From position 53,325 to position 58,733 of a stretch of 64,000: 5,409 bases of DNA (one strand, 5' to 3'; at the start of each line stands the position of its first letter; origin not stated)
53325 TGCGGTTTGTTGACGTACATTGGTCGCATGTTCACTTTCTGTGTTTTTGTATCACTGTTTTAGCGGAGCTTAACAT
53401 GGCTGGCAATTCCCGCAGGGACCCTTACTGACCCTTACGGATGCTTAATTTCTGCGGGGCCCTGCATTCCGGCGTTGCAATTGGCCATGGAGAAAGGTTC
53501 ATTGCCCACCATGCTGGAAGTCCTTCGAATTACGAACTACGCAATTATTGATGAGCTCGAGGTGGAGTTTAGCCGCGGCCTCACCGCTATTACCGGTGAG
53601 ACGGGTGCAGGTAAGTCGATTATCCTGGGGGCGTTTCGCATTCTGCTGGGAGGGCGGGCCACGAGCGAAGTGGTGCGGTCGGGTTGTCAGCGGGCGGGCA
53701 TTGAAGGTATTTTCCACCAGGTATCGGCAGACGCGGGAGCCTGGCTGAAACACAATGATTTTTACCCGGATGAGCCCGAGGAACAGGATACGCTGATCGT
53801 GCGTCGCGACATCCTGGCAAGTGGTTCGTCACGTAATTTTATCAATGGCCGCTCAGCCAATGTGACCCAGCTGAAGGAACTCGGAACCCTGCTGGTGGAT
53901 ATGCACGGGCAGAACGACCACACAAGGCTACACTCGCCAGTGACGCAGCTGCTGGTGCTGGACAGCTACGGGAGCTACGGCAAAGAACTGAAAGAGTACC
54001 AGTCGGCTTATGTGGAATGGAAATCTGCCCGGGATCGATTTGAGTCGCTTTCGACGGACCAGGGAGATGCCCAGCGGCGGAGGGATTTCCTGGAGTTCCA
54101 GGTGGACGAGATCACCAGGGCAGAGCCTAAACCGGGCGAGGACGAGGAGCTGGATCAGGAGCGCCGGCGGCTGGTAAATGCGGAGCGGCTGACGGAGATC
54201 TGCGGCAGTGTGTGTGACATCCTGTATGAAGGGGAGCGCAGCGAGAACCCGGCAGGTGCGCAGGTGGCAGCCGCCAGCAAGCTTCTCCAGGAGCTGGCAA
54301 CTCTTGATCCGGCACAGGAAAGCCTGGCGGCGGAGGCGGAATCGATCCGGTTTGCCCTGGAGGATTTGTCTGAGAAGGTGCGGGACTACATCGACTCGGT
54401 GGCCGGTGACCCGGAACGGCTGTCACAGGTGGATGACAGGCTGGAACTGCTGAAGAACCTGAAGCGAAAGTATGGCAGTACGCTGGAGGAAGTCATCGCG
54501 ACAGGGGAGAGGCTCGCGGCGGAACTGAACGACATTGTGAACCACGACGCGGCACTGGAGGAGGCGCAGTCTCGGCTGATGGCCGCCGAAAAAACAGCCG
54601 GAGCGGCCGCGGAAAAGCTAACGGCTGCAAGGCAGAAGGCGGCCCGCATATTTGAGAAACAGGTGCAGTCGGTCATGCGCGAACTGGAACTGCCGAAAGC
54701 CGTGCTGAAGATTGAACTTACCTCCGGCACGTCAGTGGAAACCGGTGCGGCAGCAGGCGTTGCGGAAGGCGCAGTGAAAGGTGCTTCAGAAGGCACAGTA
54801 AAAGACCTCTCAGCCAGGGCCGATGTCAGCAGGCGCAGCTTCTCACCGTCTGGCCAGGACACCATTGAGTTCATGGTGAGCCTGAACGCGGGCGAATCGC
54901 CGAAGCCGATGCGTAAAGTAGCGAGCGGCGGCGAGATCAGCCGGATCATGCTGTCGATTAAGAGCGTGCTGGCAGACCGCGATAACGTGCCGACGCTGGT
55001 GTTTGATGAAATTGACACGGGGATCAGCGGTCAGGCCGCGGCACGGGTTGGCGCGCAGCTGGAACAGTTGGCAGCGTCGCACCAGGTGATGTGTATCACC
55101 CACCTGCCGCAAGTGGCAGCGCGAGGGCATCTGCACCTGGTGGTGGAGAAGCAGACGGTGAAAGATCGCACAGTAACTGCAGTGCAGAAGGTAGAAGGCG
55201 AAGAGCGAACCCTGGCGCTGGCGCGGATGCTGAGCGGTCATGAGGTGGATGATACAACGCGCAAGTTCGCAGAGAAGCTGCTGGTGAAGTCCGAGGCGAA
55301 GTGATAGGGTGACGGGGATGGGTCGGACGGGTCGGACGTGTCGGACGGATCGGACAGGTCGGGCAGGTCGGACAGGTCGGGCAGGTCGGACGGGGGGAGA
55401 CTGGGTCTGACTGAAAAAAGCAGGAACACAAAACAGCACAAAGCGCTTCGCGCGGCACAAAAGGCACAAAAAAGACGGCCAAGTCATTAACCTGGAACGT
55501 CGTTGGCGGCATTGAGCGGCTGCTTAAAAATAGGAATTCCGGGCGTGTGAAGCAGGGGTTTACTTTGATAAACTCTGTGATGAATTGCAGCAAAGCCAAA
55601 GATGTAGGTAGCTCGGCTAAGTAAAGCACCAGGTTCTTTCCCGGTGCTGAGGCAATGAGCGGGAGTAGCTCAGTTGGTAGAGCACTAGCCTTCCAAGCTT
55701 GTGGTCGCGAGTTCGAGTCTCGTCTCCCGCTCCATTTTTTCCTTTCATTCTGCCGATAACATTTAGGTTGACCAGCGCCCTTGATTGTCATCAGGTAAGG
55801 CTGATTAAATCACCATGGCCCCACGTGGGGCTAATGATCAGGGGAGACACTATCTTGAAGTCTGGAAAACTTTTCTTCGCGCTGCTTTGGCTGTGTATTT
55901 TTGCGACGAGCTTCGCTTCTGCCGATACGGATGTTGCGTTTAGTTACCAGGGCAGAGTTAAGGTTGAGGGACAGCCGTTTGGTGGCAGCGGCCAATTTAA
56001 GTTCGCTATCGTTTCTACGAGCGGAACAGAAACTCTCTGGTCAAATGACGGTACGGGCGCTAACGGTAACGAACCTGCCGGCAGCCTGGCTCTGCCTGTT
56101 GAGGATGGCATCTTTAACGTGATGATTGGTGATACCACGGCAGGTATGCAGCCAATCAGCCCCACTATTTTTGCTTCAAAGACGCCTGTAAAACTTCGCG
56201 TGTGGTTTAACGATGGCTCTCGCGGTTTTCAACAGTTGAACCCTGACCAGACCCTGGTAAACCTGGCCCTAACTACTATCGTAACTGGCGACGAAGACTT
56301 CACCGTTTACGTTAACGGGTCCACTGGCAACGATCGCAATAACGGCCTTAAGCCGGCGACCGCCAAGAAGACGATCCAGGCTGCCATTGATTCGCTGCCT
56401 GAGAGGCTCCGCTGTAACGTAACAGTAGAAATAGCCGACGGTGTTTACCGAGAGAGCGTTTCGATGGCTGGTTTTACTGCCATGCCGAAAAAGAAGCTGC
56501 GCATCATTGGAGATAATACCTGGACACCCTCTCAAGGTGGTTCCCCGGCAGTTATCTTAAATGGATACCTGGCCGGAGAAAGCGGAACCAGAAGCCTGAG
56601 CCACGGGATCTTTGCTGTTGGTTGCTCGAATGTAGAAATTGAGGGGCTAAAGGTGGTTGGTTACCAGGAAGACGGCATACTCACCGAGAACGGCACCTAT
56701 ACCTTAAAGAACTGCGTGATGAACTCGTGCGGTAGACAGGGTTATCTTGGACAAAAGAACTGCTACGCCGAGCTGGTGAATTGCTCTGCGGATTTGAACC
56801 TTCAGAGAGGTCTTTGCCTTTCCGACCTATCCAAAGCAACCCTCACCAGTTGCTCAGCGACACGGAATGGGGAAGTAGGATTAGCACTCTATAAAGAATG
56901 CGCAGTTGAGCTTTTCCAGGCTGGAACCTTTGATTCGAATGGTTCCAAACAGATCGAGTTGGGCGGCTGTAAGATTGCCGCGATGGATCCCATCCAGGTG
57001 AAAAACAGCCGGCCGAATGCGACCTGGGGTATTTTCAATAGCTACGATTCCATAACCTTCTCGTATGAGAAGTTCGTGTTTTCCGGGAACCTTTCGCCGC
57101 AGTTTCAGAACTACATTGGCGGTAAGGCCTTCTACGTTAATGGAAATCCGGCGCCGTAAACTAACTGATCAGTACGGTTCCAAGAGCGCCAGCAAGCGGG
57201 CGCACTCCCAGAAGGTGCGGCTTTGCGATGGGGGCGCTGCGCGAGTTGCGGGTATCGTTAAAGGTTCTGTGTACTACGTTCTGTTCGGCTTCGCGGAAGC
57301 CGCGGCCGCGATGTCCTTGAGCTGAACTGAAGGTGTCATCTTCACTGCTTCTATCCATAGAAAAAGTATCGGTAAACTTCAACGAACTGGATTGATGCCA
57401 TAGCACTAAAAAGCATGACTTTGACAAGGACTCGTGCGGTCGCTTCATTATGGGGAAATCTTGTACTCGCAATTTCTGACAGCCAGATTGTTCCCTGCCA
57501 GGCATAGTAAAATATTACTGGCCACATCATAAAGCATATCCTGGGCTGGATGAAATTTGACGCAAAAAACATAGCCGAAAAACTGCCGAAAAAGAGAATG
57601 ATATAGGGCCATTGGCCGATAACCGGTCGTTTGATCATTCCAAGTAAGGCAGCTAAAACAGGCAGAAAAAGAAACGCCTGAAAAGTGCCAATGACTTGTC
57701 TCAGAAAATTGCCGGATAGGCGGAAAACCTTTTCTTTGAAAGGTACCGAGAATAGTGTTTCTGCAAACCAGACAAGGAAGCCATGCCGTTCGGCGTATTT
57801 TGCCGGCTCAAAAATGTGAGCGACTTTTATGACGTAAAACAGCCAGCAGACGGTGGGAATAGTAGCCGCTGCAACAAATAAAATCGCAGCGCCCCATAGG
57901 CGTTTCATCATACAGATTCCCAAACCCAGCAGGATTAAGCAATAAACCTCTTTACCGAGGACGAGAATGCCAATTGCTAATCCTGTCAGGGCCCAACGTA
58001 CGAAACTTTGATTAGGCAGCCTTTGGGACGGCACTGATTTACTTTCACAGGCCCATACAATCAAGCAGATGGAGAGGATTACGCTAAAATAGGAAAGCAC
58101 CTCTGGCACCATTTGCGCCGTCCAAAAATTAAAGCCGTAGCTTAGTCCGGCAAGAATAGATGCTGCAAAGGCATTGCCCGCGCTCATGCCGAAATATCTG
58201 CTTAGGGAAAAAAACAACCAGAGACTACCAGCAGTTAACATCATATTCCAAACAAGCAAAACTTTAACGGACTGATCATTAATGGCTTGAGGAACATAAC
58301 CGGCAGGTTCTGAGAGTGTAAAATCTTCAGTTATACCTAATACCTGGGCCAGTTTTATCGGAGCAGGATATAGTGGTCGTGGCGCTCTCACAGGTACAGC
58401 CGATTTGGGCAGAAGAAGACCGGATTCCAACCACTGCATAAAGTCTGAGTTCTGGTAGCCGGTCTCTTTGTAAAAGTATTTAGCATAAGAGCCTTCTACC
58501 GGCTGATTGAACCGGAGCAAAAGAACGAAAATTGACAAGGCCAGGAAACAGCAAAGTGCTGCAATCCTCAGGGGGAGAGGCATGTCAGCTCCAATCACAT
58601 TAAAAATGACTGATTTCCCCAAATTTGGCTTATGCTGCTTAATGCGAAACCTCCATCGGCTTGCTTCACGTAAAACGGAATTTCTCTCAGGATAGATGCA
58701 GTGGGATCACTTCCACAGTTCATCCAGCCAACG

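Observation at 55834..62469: tRNA-Gly-adjacent cluster of duplicated secreted beta-helix and GT-C-like membrane proteins around a PhyH dioxygenase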

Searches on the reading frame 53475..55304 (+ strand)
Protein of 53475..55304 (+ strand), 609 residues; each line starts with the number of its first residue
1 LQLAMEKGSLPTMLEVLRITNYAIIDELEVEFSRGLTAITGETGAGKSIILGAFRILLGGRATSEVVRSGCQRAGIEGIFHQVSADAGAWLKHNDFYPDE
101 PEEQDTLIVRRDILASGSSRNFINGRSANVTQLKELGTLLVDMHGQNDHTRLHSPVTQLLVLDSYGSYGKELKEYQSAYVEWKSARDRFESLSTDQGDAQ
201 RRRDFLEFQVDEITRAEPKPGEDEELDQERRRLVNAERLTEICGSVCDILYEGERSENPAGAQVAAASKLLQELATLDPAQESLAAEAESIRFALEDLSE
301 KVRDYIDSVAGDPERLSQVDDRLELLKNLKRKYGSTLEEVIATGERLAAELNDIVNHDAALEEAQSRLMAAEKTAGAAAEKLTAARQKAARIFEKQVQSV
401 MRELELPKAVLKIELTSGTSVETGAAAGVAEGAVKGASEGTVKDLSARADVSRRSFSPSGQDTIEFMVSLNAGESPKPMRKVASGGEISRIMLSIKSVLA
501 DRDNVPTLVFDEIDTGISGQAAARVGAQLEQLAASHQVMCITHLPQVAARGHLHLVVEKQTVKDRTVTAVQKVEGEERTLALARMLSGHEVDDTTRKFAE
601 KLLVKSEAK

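Call 37: find_related_loci(query=window:53475-55304:+, collection=genome_contigs, flank=10000)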
Query window:53475-55304:+ (609 aa) in genome_contigs; peptide patterns used: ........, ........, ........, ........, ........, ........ (x = any residue, [..] = any of these).
284 stretches matched a pattern; 238 encode a relative of the query (tblastn E <= 1e-3); the best 80 are kept; 80 distinct loci.
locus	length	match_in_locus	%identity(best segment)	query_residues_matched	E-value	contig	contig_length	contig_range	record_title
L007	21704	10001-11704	65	13-605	0e+0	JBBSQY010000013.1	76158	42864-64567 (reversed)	MAG: Candidatus Sumerlaeales bacterium isolate SVL1_sbin.22 SVL1_sbin.22_K_1003453_L_76158_cov_13.0000, whole genome sho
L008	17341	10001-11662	63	13-603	0e+0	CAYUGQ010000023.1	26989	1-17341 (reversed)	MAG TPA_asm: uncultured Candidatus Sumerlaeota bacterium isolate SRP220891_co3_479 genome assembly, contig: NODE_1989_le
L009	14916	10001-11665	38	12-603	4e-115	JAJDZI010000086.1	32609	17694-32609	MAG: Nitrospirales bacterium isolate jk18x40bins.30 k141_1562903, whole genome shotgun sequence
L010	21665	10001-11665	38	12-603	2e-114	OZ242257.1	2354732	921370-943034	MAG: Nitrospirales bacterium isolate 66fd3267-97ed-4924-ace5-d8bca7d64734 genome assembly, chromosome: 1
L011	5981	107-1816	36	13-609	1e-114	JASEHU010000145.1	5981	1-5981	MAG: bacterium isolate Yes70-31 NODE_145_length_5981_cov_12.896558, whole genome shotgun sequence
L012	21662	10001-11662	38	13-603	1e-113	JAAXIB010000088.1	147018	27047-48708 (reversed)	MAG: Nitrospirales bacterium isolate Plut_88904 unfiltered_Plut_88904_genomic_contig_85365, whole genome shotgun sequenc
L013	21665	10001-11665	38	12-603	2e-113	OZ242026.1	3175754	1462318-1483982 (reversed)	MAG: Nitrospirales bacterium isolate ad4af3c8-44ab-4a5f-8523-14f9326d4af7 genome assembly, chromosome: 1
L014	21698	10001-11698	40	13-603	2e-113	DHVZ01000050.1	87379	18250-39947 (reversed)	MAG TPA_asm: Anaerolineales bacterium UBA5195 UBA5195_contig_2924, whole genome shotgun sequence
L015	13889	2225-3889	38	12-603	3e-113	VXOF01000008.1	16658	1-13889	MAG: Nitrospira sp. SB0662_bin_26 NODE_3087_length_16658_cov_30.520147, whole genome shotgun sequence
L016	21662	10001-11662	37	13-603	2e-112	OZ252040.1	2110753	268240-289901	MAG: Nitrospirales bacterium isolate 83231f25-c8cf-40c5-a73a-07b957b23052 genome assembly, chromosome: 1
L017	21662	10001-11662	36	13-603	9e-113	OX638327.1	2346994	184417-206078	MAG: uncultured Nitrospirales bacterium isolate 43449e9d-e2e7-4773-83f5-231d95b9b6b0 genome assembly, chromosome: 1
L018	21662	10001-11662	37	13-603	5e-112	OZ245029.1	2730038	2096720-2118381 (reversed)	MAG: Nitrospirales bacterium isolate 388c807a-7da8-408b-ad08-f544d289470f genome assembly, chromosome: 1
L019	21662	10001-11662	37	13-603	8e-112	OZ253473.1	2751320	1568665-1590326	MAG: Nitrospirales bacterium isolate 056054a7-9ecf-4ec6-a908-bfcb47be926a genome assembly, chromosome: 1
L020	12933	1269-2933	37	12-603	2e-111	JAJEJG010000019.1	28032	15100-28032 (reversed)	MAG: Nitrospirales bacterium isolate p16x63bins.32 k141_449421, whole genome shotgun sequence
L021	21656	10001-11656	38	12-586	1e-111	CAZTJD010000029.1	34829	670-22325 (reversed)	MAG TPA_asm: uncultured Anaerolineales bacterium isolate SRP214966_co2_360 genome assembly, contig: NODE_1413_length_348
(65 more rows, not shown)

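Call 78: search_protein_families(library=pfam, proteins=[L007:12537-13436:-], max_evalue=0.1)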
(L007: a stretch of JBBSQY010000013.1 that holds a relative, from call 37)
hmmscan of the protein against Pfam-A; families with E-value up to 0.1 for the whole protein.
L007:12537-13436:- (299 aa): 1 family
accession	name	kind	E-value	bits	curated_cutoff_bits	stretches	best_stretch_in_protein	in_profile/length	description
PF01261.30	AP_endonuc_2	-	3.1e-16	60.3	31.1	1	141-282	107-247/249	Xylose isomerase-like TIM barrel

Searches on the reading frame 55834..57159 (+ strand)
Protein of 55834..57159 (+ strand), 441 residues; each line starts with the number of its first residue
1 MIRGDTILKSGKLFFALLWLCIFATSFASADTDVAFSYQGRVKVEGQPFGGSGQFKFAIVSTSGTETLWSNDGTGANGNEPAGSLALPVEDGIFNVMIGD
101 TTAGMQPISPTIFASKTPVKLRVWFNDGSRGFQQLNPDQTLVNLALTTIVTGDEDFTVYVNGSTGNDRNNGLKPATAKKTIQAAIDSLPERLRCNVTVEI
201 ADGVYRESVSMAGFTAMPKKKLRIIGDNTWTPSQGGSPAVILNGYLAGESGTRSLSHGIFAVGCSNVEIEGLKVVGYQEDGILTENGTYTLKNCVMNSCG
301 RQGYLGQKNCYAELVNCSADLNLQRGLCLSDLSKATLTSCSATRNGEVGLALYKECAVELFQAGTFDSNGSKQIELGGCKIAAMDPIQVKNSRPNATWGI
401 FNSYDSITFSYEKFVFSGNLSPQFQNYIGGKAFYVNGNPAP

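Call 4: search_protein_families(library=pfam, proteins=[window:55834-57159:+], max_evalue=1)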
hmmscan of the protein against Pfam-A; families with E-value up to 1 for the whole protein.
window:55834-57159:+ (441 aa): 3 families
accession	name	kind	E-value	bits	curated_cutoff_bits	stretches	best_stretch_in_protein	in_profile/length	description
PF13229.12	Beta_helix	-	7.3e-11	42.4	25.9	1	257-378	1-117/158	Right handed beta helix region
PF05048.19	NosD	-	2.5e-05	24.3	23.6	1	252-358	56-161/212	Periplasmic copper-binding protein (NosD)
PF01095.25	Pectinesterase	-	0.042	13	27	1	178-227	12-57/298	Pectinesterase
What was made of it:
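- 55834..57159 (+): BH-A: a Sec-secreted protein with an N-terminal beta-sandwich, a conserved cap and a divergent right-handed beta-helix. It converges on the minus-strand genes. Pfam Beta_helix E 7e-11 (call 4).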

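Call 5: search_protein_families(library=ncbifam, proteins=[window:55834-57159:+], max_evalue=1)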
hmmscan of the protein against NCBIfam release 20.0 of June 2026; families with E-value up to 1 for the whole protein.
window:55834-57159:+ (441 aa): 3 families
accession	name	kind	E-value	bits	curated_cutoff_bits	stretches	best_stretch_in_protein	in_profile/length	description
NF053851.1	Bdello_MAT_N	subfamily_domain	0.00016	21.5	60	1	22-93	3-76/162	mosaic adhesive trimer family chimeric fiber protein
TIGR03804.1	para_beta_helix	repeat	0.00056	19.5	19.45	0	314-346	12-43/44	parallel beta-helix repeat protein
NF047854.1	LIC10774_subfam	equivalog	0.012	14.6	380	1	157-228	60-125/358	LIC10774/LIC10365 family surface protein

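Call 89: search_protein_families(library=padloc, proteins=[window:55834-57159:+], max_evalue=0.01)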
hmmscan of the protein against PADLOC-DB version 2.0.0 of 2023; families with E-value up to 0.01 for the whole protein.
window:55834-57159:+ (441 aa): 0 families

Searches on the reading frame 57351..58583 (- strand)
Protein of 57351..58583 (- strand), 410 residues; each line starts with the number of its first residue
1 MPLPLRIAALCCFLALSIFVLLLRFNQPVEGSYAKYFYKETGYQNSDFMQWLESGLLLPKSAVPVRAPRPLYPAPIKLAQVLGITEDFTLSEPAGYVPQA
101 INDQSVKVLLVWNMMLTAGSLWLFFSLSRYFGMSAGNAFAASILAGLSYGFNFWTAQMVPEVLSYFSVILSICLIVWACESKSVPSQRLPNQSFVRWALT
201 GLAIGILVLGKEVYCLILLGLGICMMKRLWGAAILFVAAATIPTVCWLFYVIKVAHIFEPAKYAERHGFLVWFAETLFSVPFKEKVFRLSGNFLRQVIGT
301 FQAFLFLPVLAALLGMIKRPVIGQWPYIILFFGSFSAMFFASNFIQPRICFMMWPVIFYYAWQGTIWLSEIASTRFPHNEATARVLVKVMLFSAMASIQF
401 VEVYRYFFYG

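Call 4: search_protein_families(library=pfam, proteins=[window:57351-58583:-], max_evalue=1)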
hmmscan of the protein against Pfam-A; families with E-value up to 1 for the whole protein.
window:57351-58583:- (410 aa): 1 family
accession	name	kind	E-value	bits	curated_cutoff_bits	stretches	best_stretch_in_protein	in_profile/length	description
PF11982.13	DUF3483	-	0.071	13.2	31.5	1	131-240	65-175/215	Domain of unknown function (DUF3483)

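Call 5: search_protein_families(library=ncbifam, proteins=[window:57351-58583:-], max_evalue=1)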
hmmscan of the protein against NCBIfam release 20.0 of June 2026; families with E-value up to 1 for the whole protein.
window:57351-58583:- (410 aa): 0 families
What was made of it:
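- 57351..58583 (-): MP-A: a compact (410 aa) GT-C-fold membrane protein and an old paralog of MP-B. It has the lowest GC of the block. No Pfam or NCBIfam hit (calls 4, 5).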

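Call 89: search_protein_families(library=padloc, proteins=[window:57351-58583:-], max_evalue=0.01)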
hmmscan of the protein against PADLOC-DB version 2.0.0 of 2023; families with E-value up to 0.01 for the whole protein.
window:57351-58583:- (410 aa): 0 families
